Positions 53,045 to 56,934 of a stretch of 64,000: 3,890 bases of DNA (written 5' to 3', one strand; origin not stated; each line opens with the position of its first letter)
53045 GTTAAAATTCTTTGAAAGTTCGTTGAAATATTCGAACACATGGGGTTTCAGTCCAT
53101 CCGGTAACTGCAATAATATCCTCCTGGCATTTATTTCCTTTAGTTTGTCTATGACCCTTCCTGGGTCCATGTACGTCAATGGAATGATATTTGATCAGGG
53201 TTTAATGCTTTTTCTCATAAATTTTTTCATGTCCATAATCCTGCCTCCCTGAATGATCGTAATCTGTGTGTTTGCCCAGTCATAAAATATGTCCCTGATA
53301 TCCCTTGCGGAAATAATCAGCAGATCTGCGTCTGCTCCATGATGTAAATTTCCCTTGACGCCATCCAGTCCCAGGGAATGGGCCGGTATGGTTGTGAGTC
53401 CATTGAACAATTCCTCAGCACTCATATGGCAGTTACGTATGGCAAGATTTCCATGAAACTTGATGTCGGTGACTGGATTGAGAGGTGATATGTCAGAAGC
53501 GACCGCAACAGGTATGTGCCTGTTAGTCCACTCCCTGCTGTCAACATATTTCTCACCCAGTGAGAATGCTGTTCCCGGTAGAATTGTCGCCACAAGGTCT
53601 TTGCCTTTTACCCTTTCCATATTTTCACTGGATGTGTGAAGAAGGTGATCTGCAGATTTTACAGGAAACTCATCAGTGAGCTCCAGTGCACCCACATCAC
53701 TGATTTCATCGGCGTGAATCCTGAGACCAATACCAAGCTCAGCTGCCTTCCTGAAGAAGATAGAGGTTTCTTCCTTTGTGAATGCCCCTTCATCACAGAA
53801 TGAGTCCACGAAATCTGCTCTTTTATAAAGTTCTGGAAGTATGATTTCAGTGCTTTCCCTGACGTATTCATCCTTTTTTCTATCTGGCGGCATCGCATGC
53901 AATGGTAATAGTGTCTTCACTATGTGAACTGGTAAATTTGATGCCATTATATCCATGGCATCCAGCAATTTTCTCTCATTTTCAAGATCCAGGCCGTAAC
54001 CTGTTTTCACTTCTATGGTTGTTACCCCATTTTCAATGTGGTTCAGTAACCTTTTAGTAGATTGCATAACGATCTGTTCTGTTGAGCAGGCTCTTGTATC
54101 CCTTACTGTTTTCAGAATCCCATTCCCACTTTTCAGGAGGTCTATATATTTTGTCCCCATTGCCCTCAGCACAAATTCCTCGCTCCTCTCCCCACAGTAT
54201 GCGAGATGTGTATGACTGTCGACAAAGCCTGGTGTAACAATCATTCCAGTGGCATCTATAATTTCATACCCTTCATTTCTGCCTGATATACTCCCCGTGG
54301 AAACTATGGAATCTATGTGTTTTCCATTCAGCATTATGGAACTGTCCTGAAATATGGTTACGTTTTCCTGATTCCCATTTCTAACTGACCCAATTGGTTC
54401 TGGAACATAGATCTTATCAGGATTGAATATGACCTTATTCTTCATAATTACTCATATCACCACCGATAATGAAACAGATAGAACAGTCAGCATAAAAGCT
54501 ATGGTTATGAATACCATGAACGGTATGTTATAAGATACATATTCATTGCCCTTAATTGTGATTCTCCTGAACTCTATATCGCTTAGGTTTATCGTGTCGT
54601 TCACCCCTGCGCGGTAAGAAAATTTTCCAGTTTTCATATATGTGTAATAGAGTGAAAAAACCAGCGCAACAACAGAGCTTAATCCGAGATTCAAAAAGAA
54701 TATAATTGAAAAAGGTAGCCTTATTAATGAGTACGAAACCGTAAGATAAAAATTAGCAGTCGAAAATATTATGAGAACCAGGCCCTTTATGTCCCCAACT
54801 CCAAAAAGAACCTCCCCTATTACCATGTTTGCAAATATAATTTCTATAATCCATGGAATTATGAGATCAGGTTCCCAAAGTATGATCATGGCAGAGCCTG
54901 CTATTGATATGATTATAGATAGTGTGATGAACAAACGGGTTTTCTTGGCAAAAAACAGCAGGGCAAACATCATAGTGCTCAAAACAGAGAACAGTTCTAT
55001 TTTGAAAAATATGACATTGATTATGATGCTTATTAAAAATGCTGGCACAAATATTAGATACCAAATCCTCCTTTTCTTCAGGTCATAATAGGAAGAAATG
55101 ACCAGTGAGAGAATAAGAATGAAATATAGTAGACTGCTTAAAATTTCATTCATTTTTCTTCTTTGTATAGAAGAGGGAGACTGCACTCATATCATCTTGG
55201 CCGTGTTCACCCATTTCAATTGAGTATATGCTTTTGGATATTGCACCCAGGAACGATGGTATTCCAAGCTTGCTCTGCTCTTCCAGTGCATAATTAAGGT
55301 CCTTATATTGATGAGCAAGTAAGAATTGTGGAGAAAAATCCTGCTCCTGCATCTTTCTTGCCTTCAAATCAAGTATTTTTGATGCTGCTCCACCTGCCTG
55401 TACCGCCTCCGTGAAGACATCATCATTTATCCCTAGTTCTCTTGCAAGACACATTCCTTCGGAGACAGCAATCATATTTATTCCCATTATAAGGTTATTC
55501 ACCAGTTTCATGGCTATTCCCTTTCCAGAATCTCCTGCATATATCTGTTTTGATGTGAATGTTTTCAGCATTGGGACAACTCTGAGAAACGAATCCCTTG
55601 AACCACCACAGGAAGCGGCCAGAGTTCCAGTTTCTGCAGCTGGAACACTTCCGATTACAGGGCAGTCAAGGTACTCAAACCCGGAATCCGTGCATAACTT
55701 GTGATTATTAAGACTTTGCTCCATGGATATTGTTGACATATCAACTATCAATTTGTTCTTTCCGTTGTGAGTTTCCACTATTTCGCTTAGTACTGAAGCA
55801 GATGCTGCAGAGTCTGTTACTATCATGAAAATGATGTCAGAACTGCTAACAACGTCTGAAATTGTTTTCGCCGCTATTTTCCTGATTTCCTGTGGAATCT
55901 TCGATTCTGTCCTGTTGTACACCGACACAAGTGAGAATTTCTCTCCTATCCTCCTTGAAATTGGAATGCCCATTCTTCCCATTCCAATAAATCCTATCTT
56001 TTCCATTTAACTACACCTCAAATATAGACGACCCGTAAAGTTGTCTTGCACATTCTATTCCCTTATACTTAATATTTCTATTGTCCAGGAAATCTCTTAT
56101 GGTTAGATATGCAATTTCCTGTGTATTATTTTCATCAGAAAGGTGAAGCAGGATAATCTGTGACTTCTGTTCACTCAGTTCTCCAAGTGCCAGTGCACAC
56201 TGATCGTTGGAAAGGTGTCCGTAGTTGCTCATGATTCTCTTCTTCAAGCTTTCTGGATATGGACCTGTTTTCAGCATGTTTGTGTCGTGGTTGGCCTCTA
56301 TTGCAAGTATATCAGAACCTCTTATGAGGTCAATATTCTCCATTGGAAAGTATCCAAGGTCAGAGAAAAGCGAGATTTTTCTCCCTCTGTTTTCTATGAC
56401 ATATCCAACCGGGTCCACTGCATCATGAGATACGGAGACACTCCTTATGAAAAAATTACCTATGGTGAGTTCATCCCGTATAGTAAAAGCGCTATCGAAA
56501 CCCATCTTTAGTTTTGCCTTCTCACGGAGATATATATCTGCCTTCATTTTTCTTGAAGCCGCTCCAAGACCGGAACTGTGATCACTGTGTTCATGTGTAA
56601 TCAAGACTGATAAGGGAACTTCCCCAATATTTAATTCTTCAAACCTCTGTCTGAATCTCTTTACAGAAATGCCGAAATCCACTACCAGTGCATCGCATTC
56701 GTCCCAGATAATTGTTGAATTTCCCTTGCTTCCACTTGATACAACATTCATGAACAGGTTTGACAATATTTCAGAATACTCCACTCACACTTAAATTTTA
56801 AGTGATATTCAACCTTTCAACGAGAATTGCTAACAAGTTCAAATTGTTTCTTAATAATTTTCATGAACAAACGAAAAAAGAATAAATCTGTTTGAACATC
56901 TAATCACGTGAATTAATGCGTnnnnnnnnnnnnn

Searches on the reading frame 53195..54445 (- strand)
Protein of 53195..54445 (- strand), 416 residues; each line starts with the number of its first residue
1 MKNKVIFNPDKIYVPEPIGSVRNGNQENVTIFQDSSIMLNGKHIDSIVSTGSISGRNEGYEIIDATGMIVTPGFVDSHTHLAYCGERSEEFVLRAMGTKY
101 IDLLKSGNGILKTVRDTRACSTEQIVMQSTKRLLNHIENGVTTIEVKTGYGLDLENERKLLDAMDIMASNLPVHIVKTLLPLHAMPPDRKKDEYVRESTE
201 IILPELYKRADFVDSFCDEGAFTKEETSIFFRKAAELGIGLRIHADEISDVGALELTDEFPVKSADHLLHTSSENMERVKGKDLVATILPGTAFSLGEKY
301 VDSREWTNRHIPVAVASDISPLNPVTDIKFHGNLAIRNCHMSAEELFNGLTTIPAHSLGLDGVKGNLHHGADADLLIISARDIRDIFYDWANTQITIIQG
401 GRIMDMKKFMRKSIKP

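Call 75: search_protein_families(library=pfam, proteins=[window:53195-54445:-], max_evalue=0.001)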
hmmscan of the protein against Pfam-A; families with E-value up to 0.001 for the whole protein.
window:53195-54445:- (416 aa): 2 families
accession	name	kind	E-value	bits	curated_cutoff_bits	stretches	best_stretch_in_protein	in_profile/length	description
PF07969.17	Amidohydro_3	-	2e-19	70.9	29.7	2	220-382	257-447/472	Amidohydrolase family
PF01979.26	Amidohydro_1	-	8.3e-15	55.3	25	1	69-400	1-342/345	Amidohydrolase family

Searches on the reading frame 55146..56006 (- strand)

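Call 18: search_protein_families(library=ncbifam, proteins=[window:55146-56006:-], max_evalue=0.01)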
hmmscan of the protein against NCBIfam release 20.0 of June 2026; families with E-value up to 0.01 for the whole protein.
window:55146-56006:- (286 aa): 13 families
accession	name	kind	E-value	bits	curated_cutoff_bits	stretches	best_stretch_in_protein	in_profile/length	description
NF008592.0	PRK11559.1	equivalog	2.8e-46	158.2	397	1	2-282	3-288/296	2-hydroxy-3-oxopropionate reductase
TIGR01505.1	tartro_sem_red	equivalog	8.5e-43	146.6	340.75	1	3-280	1-283/291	2-hydroxy-3-oxopropionate reductase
TIGR01692.1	HIBADH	equivalog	1.8e-40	139.1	291.6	1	6-280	1-287/288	3-hydroxyisobutyrate dehydrogenase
NF011633.0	PRK15059.1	equivalog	4.1e-33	114.8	451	1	3-248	2-250/292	2-hydroxy-3-oxopropionate reductase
NF012005.0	PRK15461.1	equivalog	1.9e-30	106.1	348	1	1-276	1-282/298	sulfolactaldehyde 3-reductase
NF043037.1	ThreonDh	equivalog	5.8e-28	98.2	350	1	3-280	4-287/297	L-threonate dehydrogenase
TIGR00872.1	gnd_rel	equivalog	8.3e-19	67.9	297.2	1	3-196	2-200/299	phosphogluconate dehydrogenase (NAD(+)-dependent, decarboxylating)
NF007161.0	PRK09599.1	subfamily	9.4e-19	67.7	271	1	3-222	2-232/302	NADP-dependent phosphogluconate dehydrogenase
TIGR00873.1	gnd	equivalog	7.9e-10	38.1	426.7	1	3-190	1-202/467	decarboxylating NADP(+)-dependent phosphogluconate dehydrogenase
NF006765.0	PRK09287.1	equivalog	1.1e-09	37.7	413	1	2-190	4-206/476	NADP-dependent phosphogluconate dehydrogenase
NF005814.0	PRK07680.1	equivalog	0.0013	18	278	1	3-97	2-103/275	late competence protein ComER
NF003995.0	PRK05472.2-4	subfamily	0.0069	15.9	126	1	3-76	85-164/213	redox-sensing transcriptional repressor Rex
TIGR00112.1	proC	equivalog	0.0098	15.5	196.75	0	4-89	1-92/263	pyrroline-5-carboxylate reductase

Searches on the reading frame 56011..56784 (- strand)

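Call 18: search_protein_families(library=ncbifam, proteins=[window:56011-56784:-], max_evalue=0.01)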
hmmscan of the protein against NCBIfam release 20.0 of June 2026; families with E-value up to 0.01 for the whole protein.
window:56011-56784:- (257 aa): 4 families
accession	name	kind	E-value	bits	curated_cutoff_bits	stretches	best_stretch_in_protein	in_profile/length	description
TIGR03413.1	GSH_gloB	equivalog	6.9e-05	22.3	200.8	1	57-133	44-119/248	hydroxyacylglutathione hydrolase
TIGR02651.1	RNase_Z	equivalog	0.00019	20.6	292.95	0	59-75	54-70/302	ribonuclease Z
NF002553.0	PRK02113.1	equivalog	0.00026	20.5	386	0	24-74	38-84/252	MBL fold metallo-hydrolase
NF000801.0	PRK00055.1-3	equivalog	0.0062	15.6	252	0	59-74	56-71/307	ribonuclease Z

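Call 75: search_protein_families(library=pfam, proteins=[window:56011-56784:-], max_evalue=0.001)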
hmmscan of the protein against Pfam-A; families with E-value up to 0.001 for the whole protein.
window:56011-56784:- (257 aa): 2 families
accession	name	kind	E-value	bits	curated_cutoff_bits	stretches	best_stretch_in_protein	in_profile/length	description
PF12706.13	Lactamase_B_2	-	2.4e-11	44.1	27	1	59-214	33-199/200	Beta-lactamase superfamily domain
PF00753.33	Lactamase_B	-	1e-06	29.3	22.7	1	20-95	5-82/196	Metallo-beta-lactamase superfamily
